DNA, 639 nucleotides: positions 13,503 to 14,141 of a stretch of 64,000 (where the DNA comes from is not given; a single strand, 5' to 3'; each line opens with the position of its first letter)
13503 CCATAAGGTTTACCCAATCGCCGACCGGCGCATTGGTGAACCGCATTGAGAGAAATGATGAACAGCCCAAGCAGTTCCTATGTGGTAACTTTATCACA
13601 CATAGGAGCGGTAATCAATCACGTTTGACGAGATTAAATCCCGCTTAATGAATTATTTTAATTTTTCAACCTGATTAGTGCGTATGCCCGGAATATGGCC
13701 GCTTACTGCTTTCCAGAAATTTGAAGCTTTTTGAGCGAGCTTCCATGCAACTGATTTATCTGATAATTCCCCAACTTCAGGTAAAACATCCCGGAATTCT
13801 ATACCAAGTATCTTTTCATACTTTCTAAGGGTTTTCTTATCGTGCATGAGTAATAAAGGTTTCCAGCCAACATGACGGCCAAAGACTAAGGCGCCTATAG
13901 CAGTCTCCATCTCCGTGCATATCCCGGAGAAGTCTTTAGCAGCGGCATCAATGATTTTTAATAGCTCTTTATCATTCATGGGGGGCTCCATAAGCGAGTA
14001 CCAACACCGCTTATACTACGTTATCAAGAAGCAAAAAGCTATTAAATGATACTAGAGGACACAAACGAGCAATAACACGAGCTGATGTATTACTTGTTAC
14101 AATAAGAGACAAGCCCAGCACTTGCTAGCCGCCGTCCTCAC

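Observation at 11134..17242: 6.0 kb integrative element at tRNA-Lys with intact att repeats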

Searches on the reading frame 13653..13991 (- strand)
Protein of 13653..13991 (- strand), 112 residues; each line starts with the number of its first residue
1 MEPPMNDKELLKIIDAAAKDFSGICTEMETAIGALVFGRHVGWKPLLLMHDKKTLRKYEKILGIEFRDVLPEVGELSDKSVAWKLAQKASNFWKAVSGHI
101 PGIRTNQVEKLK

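Call 5: search_protein_families(library=pfam, proteins=[window:13653-13991:-], max_evalue=0.01)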
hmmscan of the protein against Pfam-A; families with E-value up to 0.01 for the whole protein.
window:13653-13991:- (112 aa): 0 families

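Call 8: search_protein_families(library=padloc, proteins=[window:13653-13991:-], max_evalue=0.01)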
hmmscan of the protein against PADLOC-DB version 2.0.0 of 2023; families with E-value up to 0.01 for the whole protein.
window:13653-13991:- (112 aa): 0 families

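Call 9: search_protein_families(library=phrogs, proteins=[window:13653-13991:-], max_evalue=0.01)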
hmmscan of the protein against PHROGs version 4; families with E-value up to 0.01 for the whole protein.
window:13653-13991:- (112 aa): 0 families

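Call 10: search_protein_families(library=ncbifam, proteins=[window:13653-13991:-], max_evalue=0.01)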
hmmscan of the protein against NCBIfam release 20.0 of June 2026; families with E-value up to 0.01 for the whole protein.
window:13653-13991:- (112 aa): 0 families

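Call 49: find_homologous_proteins(query=window:13653-13991:-, max_evalue=0.001)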
Query window:13653-13991:- (112 aa): 97 proteins with E <= 0.001 among 99 candidates.
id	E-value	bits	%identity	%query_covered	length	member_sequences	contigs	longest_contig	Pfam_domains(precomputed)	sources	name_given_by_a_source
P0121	4.0e-65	235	100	96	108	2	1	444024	-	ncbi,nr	ncbi:MAG TPA: hypothetical protein VFT64_01220 [Rickettsiales bacterium]|nr:hypothetical protein [Ri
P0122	1.9e-46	175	73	95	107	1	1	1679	-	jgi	jgi:hypothetical protein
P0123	2.8e-44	168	68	95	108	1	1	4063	-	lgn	-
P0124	7.8e-44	166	70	93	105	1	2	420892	-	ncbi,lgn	-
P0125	3.1e-42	161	66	93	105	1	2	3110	-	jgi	jgi:hypothetical protein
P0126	1.5e-41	159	67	93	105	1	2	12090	-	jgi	jgi:hypothetical protein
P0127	4.0e-39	151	64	94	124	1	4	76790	-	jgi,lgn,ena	-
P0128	2.4e-38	148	65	95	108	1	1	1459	-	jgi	jgi:hypothetical protein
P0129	2.5e-37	145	63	95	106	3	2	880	-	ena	-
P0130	2.7e-37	145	61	93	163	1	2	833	-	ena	-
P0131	1.7e-36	142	63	95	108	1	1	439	-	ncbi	-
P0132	1.8e-36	142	59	95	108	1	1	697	-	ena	-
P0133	2.4e-36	142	60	94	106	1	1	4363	-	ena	-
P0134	4.7e-36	141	60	95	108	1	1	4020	-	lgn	-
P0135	5.0e-36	141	65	92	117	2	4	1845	-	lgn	-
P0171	5.8e-29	118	53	96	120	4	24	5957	-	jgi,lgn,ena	jgi:hypothetical protein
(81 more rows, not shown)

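Call 50: find_encoding_contigs(protein=P0124, flank=9000, max_places=3)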
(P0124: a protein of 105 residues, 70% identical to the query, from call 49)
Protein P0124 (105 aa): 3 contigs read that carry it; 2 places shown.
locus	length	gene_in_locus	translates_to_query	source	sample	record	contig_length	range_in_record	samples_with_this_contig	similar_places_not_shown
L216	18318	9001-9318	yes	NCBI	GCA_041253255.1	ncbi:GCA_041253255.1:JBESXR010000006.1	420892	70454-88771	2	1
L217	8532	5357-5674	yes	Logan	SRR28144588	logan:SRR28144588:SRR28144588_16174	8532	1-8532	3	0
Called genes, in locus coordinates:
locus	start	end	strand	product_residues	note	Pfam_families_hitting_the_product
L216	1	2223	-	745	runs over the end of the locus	PF01266:DAO, PF03486:HI0933_like (faint), PF13738:Pyr_redox_3 (faint)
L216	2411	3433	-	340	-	PF01547:SBP_bac_1, PF13531:SBP_bac_11, PF13416:SBP_bac_8, PF13343:SBP_bac_6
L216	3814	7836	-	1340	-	-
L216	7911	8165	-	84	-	PF12844:HTH_19, PF13560:HTH_31, PF01381:HTH_3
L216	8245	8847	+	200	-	PF10881:DUF2726, PF04480:DUF559 (weak)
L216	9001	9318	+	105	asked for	-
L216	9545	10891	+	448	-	-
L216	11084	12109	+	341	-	PF00589:Phage_integrase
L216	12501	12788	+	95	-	-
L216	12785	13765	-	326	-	-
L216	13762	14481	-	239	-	-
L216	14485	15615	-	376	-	PF28082:ZorA-like_t1 (weak)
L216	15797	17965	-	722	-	PF12450:vWF_A, PF00092:VWA, PF13519:VWA_2, PF13768:VWA_3, PF12034:YfbK_C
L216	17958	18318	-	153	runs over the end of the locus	PF04542:Sigma70_r2, PF04545:Sigma70_r4 (weak), PF08281:Sigma70_r4_2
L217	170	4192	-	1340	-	-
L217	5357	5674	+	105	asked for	-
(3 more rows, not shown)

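Call 51: find_encoding_contigs(protein=P0171, flank=9000, max_places=8)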
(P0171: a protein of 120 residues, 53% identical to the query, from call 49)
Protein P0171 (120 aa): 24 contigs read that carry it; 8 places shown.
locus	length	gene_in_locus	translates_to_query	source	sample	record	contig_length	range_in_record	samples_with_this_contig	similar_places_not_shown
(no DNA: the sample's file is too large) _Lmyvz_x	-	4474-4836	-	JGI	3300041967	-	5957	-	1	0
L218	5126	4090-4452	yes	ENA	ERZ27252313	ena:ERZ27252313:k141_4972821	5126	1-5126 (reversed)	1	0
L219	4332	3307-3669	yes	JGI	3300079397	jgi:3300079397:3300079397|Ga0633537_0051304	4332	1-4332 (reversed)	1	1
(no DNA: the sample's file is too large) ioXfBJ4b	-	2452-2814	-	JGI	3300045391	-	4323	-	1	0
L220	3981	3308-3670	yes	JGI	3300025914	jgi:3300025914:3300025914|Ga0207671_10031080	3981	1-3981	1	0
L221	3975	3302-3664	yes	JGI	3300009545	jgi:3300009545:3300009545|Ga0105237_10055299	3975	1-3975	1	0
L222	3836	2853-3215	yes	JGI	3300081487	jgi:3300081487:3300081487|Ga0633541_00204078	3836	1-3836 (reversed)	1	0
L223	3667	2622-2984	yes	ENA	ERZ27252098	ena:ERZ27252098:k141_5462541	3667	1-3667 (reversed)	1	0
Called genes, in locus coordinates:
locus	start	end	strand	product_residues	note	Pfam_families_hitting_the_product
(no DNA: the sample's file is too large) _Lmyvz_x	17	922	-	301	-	PF13276:HTH_21, PF00665:rve, PF13683:rve_3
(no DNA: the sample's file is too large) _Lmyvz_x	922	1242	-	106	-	PF01527:HTH_Tnp_1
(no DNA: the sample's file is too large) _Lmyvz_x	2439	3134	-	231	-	-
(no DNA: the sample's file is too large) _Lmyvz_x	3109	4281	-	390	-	PF13304:AAA_21 (faint)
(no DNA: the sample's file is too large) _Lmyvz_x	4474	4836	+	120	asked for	-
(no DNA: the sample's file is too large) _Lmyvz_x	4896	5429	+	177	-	-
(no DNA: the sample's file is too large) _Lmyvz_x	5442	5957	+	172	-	?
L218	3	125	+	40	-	?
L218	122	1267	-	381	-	PF00512:HisKA, PF02518:HATPase_c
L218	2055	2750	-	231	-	-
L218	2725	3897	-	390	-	PF13304:AAA_21 (faint)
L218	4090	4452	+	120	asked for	-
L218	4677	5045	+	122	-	-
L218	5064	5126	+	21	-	?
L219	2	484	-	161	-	?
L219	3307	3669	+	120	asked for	-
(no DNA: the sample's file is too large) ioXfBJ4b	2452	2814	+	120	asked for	-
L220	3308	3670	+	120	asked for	-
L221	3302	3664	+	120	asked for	-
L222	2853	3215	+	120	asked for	-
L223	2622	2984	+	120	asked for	-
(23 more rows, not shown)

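Call 58: predict_structure(alignment_id=A2)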
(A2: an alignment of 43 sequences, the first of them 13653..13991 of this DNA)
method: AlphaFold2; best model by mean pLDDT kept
length: 112 residues; sequences in the alignment: 43
mean_pLDDT: 94.0   pTM: 0.84
mean pLDDT of the five models: 94.0, 92.5, 91.9, 91.8, 90.5
residues with pLDDT >= 90: 102; 70-90: 7; 50-70: 3; < 50: 0
segments of 3 or more residues with pLDDT < 50: none
pLDDT, mean of each block of 10 residues (from residue 1): 79 97 97 97 96 97 97 95 95 93 94 77
secondary structure, 60 per line:
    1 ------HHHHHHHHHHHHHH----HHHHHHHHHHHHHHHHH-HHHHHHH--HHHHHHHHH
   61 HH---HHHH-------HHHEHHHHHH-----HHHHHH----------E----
elements in order: H7-20 H25-41 H43-49 H52-62 H66-69 H81-86 H92-97

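Call 62: fold_search(model_id=the predicted structure, library=pdb)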
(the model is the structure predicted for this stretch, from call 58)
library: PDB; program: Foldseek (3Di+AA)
matches with E <= 10: 38; with E <= 0.001: 0
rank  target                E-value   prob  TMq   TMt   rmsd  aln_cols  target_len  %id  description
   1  1ggh_A                2.7e+00  0.06  0.19  0.04  10.8        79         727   20  CRYSTAL STRUCTURE OF CATALASE HPII FROM ESCHERICHIA COLI, HIS128ALA VARIANT. (released 2000-08-30)
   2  2isa_A                3.4e+00  0.09  0.20  0.06  10.0        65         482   14  Crystal Structure of Vibrio salmonicida catalase (released 2007-01-23)
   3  6ggi_B                4.8e+00  0.03  0.23  0.11  13.2       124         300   13  Crystal structure of CotB2 in complex with 2-fluoro-3,7,18-dolabellatriene (released 2018-10-10)
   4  4enr_A                4.8e+00  0.03  0.18  0.04  11.8        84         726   18  Structure of E530I variant E. coli KatE (released 2012-05-02)
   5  1p80_A                5.1e+00  0.04  0.22  0.04  11.0        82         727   18  Crystal structure of the D181Q variant of catalase HPII from E. coli (released 2003-09-09)
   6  1gg9_A                5.7e+00  0.04  0.22  0.04  11.0        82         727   18  CRYSTAL STRUCTURE OF CATALASE HPII FROM ESCHERICHIA COLI, HIS128ASN VARIANT. (released 2000-08-23)
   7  4enw_A                6.0e+00  0.04  0.19  0.04  10.3        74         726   19  Structure of the S234N variant of E. coli KatE (released 2012-05-02)
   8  4hou_A                6.0e+00  0.03  0.22  0.13   9.6        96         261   14  Crystal Structure of N-terminal Human IFIT1 (released 2013-01-30)
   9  6ggi_A                6.0e+00  0.02  0.23  0.11  13.2       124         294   13  Crystal structure of CotB2 in complex with 2-fluoro-3,7,18-dolabellatriene (released 2018-10-10)
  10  6hu4_A                6.0e+00  0.01  0.19  0.16  17.3       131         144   11  F97L Hepatitis B core protein capsid (released 2018-12-26)
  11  3ttw_A                6.4e+00  0.04  0.19  0.04  10.3        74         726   19  Structure of the F413E variant of E. coli KatE (released 2011-10-12)
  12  3p9r_A                6.8e+00  0.04  0.19  0.04  10.3        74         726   19  Structure of I274G variant of E. coli KatE (released 2010-12-22)
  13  4dr1_O                6.8e+00  0.03  0.23  0.28  15.4       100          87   20  Crystal structure of the apo 30S ribosomal subunit from Thermus thermophilus (HB8) (released 2012-11-14)
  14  1ggj_A                6.8e+00  0.03  0.22  0.04  11.0        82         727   18  CRYSTAL STRUCTURE OF CATALASE HPII FROM ESCHERICHIA COLI, ASN201ALA VARIANT. (released 2000-08-30)
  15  7ui2_B                7.2e+00  0.05  0.29  0.26  13.2       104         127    9  The crystal structure of 15kDa Phlebotomus papatasi salivary protein Ppsp15. (released 2023-04-05)
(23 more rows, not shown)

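Call 66: search_protein_families(library=pfam, proteins=[L216:9545-10891:+, L216:3814-7836:-], max_evalue=0.01)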
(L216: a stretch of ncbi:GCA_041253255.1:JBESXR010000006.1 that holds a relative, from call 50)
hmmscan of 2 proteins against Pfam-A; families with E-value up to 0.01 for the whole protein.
L216:9545-10891:+ (448 aa): 0 families

L216:3814-7836:- (1340 aa): 0 families

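Call 71: fold_search(model_id=the predicted structure, library=viral)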
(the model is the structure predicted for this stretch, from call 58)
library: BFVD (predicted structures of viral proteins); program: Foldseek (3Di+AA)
matches with E <= 10: 79; with E <= 0.001: 0
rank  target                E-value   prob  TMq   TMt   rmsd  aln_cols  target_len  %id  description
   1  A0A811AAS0            6.1e-01  0.66  0.30  0.21   5.7        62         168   18  (no name in the UniProt tables at hand)
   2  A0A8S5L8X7            9.2e-01  0.13  0.28  0.30  13.8       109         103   14  Uncharacterized protein [Siphoviridae sp. ct4T77]
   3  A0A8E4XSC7            1.1e+00  0.09  0.28  0.26  17.2       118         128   18  DNA polymerase (Fragment) [Cyanophage IMG-Ppor-0918-03-3]
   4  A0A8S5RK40            1.2e+00  0.12  0.27  0.27  12.2        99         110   12  Uncharacterized protein [virus sp. ctDJ83]
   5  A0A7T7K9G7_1          2.5e+00  0.04  0.22  0.03  11.2       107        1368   14  Putative replicase [Jaksystermes virus]
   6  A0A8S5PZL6            2.6e+00  0.12  0.28  0.28   8.3        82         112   22  LAMBDA REPRESSOR (TRIPLE MUTANT)/DNA COMPLEX-DNA COMPLEX, DOUBLE HELIX, TRANSCRIPTION-DNA.1A [Siphoviridae sp. ctG0D7]
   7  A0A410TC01            2.6e+00  0.10  0.26  0.22   4.4        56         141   25  (no name in the UniProt tables at hand)
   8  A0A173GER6            2.8e+00  0.02  0.18  0.09  23.1       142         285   13  Uncharacterized protein [Erwinia phage vB_EamM_RAY]
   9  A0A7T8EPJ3            3.0e+00  0.11  0.26  0.31   7.6        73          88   11  Uncharacterized protein [Erwinia phage pEa_SNUABM_5]
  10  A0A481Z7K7            3.1e+00  0.05  0.27  0.14  14.4       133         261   11  Uncharacterized protein [Pithovirus LCPAC302]
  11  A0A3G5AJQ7            4.0e+00  0.03  0.20  0.10  12.0       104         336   16  Uncharacterized protein [Solivirus sp.]
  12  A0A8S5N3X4            4.4e+00  0.07  0.28  0.14   5.8        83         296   16  Repressor protein CI [Siphoviridae sp. ct5Px37]
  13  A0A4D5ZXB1            4.7e+00  0.06  0.21  0.32   5.6        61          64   18  (no name in the UniProt tables at hand)
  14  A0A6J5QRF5            4.7e+00  0.02  0.21  0.14  14.3       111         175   11  Uncharacterized protein [uncultured Caudovirales phage]
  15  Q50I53                5.0e+00  0.03  0.24  0.22  12.6       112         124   12  Uncharacterized protein [Acidianus rod-shaped virus 1]
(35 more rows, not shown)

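Call 76: search_protein_families(library=padloc, proteins=[L216:3814-7836:-], max_evalue=0.001)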
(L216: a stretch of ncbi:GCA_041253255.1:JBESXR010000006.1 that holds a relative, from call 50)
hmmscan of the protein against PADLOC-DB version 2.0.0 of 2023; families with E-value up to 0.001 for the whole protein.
L216:3814-7836:- (1340 aa): 0 families

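Call 88: search_dna_similar(query=window:13653-13991:-, collection=plasmids, mode=protein, max_evalue=0.001, max_rows=12)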
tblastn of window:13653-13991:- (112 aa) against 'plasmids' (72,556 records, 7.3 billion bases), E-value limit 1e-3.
No match.
